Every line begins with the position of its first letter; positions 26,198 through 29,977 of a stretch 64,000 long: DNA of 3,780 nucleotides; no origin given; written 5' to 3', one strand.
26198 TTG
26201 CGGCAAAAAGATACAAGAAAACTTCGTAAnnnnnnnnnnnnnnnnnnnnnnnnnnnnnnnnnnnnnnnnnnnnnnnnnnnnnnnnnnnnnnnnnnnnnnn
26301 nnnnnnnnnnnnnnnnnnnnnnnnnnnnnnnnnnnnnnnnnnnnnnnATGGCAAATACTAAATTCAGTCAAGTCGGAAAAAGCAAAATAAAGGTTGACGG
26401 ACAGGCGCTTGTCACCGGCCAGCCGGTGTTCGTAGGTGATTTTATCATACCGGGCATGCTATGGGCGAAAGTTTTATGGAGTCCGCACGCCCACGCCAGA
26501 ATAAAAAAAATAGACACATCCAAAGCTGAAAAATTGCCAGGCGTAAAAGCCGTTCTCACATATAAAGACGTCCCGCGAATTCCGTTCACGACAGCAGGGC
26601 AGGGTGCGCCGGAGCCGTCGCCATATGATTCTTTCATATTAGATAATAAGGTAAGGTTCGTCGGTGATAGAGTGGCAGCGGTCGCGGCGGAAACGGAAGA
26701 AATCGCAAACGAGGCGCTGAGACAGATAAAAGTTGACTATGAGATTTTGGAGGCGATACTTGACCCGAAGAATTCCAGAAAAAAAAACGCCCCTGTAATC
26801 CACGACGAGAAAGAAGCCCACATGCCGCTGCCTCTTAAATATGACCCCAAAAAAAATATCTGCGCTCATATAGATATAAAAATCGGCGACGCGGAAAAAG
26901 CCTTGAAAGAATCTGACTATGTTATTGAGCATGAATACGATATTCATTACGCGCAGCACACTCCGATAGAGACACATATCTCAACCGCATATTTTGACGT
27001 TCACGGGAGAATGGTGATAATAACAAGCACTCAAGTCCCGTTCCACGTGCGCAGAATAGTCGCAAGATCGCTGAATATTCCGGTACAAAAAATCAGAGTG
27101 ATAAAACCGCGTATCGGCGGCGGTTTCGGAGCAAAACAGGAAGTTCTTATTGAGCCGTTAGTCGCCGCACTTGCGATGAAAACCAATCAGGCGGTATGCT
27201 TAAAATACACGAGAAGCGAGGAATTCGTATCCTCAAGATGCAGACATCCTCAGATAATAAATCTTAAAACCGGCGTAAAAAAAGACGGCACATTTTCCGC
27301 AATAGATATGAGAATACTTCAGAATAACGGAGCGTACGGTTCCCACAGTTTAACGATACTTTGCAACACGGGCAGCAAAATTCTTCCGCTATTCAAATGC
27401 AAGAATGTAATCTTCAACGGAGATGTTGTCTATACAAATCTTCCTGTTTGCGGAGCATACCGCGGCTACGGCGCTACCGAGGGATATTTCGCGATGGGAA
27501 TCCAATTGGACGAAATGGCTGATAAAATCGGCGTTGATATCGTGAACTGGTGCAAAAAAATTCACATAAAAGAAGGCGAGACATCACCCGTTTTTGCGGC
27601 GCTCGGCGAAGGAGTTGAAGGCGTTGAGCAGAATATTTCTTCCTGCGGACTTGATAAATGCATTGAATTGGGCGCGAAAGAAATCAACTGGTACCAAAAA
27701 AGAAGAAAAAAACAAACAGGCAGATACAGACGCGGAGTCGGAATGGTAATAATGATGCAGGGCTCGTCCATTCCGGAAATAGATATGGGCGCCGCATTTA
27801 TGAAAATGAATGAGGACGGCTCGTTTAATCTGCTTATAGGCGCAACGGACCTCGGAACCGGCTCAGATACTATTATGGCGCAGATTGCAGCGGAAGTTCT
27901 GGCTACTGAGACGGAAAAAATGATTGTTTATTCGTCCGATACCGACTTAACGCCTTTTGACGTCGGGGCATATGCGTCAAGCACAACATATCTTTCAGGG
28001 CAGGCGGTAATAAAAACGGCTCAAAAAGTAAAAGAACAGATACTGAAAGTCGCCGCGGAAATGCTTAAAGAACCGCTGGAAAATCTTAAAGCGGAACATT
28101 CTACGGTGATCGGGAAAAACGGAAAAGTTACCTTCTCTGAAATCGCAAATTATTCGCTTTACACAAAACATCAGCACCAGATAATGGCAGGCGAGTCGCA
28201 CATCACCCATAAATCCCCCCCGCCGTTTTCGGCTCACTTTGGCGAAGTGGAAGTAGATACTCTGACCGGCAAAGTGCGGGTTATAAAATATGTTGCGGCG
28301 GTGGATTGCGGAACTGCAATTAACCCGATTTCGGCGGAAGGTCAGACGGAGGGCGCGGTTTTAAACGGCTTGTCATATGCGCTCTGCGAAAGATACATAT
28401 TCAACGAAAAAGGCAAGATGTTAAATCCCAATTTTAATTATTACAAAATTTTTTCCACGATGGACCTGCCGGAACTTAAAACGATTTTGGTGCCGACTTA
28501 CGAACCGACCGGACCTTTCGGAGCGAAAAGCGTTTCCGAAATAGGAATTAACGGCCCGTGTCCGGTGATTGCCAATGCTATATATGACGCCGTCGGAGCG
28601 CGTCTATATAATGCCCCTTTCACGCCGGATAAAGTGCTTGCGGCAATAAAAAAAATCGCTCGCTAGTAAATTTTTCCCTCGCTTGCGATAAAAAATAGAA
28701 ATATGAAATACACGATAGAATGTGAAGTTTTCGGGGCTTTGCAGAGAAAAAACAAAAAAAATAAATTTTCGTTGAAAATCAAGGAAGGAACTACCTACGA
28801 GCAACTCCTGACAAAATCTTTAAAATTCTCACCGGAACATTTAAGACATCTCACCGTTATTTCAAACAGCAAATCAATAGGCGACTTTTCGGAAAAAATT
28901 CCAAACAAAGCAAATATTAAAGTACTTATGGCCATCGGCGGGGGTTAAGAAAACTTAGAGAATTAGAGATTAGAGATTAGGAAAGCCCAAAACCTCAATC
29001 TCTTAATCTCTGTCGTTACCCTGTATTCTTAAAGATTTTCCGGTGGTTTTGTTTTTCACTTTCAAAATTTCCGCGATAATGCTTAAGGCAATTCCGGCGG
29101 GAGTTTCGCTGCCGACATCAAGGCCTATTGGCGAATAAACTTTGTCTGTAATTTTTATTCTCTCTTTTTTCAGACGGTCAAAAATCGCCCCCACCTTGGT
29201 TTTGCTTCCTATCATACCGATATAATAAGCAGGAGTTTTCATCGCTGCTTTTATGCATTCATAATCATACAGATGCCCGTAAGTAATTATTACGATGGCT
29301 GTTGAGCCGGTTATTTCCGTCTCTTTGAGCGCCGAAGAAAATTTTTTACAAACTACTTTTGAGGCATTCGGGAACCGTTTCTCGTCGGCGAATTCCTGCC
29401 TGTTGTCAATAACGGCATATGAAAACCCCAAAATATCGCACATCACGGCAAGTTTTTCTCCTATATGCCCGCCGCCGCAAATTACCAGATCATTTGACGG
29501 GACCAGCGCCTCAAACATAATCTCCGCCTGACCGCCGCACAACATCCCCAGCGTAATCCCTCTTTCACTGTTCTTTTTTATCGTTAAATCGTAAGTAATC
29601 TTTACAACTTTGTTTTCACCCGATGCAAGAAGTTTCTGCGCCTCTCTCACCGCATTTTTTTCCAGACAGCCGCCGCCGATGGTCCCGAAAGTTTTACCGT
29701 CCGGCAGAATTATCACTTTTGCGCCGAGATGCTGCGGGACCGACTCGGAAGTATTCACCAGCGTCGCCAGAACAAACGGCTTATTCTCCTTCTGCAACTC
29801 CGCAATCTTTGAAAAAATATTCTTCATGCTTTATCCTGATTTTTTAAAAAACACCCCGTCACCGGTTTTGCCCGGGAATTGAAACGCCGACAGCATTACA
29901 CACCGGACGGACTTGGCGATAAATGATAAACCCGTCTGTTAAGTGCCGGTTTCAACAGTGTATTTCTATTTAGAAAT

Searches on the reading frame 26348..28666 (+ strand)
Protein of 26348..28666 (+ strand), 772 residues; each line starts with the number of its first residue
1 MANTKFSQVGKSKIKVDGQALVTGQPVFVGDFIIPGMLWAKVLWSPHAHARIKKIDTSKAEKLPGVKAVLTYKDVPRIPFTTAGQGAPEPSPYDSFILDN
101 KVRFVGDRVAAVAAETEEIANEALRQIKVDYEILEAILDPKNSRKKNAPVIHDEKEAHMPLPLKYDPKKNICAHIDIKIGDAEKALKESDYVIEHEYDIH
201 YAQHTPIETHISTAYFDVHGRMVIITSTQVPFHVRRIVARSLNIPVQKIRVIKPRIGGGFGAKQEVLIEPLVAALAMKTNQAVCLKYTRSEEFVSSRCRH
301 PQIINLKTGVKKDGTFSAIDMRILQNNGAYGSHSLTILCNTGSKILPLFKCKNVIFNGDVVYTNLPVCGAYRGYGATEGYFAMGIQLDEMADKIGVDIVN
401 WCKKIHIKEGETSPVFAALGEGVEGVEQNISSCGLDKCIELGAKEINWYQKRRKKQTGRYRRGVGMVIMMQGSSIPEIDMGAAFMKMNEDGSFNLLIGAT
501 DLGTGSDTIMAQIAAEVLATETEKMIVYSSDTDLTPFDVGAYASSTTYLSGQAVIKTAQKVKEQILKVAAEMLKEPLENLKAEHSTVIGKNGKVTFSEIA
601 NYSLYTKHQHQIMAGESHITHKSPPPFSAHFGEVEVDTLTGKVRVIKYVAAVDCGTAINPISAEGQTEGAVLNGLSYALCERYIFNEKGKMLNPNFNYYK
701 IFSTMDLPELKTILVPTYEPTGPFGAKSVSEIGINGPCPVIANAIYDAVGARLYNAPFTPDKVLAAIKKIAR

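Call 66: search_protein_families(library=pfam, proteins=[window:26348-28666:+], max_evalue=0.00001)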
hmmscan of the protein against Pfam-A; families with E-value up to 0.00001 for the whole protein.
window:26348-28666:+ (772 aa): 3 families
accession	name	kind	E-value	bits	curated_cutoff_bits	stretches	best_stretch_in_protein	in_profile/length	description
PF02738.23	MoCoBD_1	-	4.3e-74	249.1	27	1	168-400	6-238/244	Molybdopterin cofactor-binding domain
PF20256.3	MoCoBD_2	-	8.7e-74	249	27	1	443-708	3-283/283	Molybdopterin cofactor-binding domain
PF01315.27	Ald_Xan_dh_C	-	4.9e-30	104.5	31.3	1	23-134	1-109/110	Aldehyde oxidase and xanthine dehydrogenase, a/b hammerhead domain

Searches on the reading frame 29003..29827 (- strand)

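Call 66: search_protein_families(library=pfam, proteins=[window:29003-29827:-], max_evalue=0.00001)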
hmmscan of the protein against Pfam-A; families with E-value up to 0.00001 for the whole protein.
window:29003-29827:- (274 aa): 2 families
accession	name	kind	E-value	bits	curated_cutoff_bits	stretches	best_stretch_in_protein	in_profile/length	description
PF13478.12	XdhC_C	-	5.1e-37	127.6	29.7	1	114-254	1-125/125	XdhC Rossmann domain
PF02625.21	XdhC_CoxI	-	4.1e-22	78.3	24.3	1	12-76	2-66/68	XdhC and CoxI family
